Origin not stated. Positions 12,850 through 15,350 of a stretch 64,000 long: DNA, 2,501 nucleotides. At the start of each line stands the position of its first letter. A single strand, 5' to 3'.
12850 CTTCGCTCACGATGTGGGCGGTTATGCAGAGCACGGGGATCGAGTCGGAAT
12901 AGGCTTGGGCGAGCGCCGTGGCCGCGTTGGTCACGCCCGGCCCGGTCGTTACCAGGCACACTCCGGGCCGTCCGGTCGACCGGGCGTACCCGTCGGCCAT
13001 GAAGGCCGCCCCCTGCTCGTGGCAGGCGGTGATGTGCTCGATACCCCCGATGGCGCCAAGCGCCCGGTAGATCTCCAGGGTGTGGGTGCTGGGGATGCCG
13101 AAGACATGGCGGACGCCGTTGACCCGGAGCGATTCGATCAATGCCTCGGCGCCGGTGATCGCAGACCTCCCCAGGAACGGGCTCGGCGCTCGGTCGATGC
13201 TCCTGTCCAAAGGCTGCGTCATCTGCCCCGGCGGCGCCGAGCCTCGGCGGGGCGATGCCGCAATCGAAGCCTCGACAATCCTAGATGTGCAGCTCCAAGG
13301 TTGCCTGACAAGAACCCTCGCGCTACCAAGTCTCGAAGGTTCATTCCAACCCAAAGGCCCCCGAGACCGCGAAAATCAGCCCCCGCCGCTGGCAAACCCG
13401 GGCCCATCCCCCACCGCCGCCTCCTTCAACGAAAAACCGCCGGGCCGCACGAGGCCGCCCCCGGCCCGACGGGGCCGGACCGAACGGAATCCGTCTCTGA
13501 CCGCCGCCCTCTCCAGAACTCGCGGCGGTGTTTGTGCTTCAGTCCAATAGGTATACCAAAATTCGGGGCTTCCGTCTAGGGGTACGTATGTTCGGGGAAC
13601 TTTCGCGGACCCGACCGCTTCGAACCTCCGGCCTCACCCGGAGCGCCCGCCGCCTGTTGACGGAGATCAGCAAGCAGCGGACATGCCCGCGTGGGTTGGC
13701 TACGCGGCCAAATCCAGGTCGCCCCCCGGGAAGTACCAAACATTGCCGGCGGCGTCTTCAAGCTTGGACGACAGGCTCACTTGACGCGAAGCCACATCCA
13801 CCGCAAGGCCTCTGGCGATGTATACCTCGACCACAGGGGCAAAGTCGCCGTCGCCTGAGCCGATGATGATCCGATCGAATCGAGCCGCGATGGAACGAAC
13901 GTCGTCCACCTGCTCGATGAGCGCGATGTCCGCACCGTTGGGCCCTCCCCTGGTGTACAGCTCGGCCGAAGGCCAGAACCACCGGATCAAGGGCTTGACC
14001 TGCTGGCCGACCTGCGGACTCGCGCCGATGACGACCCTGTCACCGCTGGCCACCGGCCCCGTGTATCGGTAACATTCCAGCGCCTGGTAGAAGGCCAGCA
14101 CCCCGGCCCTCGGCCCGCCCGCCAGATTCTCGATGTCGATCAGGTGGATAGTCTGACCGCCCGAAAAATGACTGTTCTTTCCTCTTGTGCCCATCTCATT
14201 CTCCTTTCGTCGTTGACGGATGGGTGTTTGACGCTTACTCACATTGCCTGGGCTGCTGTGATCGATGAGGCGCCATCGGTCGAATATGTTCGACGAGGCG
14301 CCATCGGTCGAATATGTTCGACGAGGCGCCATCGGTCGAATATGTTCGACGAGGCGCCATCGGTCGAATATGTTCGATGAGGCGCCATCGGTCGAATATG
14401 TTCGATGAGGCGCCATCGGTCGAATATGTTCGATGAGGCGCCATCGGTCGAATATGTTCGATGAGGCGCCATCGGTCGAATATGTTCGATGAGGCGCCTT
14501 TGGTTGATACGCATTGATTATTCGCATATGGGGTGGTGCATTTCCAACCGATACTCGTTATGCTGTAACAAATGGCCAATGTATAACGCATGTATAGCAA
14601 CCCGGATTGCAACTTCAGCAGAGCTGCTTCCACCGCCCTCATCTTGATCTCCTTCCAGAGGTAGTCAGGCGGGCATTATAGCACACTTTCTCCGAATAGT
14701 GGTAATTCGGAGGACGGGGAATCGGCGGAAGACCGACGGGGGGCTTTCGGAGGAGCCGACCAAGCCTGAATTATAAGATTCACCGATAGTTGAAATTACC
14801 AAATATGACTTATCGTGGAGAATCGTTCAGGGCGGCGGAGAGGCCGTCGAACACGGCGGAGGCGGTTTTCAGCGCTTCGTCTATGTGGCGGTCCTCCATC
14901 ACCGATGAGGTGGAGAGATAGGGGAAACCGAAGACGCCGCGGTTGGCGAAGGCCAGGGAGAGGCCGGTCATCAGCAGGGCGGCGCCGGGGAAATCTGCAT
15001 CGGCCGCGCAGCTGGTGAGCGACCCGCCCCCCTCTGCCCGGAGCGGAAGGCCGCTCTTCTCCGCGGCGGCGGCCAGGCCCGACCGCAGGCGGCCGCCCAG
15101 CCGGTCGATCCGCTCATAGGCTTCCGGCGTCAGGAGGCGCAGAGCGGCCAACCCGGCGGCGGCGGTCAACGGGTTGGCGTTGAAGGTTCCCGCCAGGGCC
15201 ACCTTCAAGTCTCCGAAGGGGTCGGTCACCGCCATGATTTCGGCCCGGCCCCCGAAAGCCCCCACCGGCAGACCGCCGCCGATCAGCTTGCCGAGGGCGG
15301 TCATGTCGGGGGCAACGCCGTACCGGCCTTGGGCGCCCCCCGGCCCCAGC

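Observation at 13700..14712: Promoter, spacer-less 28-nt hairpin array and NYN ribonuclease: candidate RNA-antitoxin (type III TA-like) system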

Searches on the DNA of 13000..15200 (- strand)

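Call 7: search_rna_families(source=window, start=13000, end=15200, threshold=evalue, max_evalue=1)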
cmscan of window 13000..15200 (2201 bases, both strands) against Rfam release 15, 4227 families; matches with E-value up to 1: 1.
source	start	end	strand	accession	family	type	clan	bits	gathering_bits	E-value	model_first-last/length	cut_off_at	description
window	14268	14359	-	RF04070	MIR6440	Gene; miRNA;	-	21.2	95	0.75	1-108/108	no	MIR6440 microRNA precursor family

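Call 81: search_rna_families(sources=[L014, L015, L020, L021, L108, L109, L112, L114, L024], threshold=evalue, max_evalue=0.1)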
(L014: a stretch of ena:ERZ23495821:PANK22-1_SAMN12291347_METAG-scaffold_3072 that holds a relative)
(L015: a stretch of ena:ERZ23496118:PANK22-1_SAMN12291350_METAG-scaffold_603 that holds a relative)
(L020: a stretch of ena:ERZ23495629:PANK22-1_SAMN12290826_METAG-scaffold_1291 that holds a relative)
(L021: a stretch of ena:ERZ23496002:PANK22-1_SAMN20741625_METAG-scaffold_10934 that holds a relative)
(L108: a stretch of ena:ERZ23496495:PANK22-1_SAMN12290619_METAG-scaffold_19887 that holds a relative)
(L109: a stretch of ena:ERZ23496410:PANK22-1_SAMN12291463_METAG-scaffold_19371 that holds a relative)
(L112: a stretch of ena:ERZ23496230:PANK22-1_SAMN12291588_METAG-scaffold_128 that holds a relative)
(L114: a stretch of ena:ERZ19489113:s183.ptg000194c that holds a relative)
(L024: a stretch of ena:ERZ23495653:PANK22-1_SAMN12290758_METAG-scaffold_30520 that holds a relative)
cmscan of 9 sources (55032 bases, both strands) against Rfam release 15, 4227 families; matches with E-value up to 0.1: 0.
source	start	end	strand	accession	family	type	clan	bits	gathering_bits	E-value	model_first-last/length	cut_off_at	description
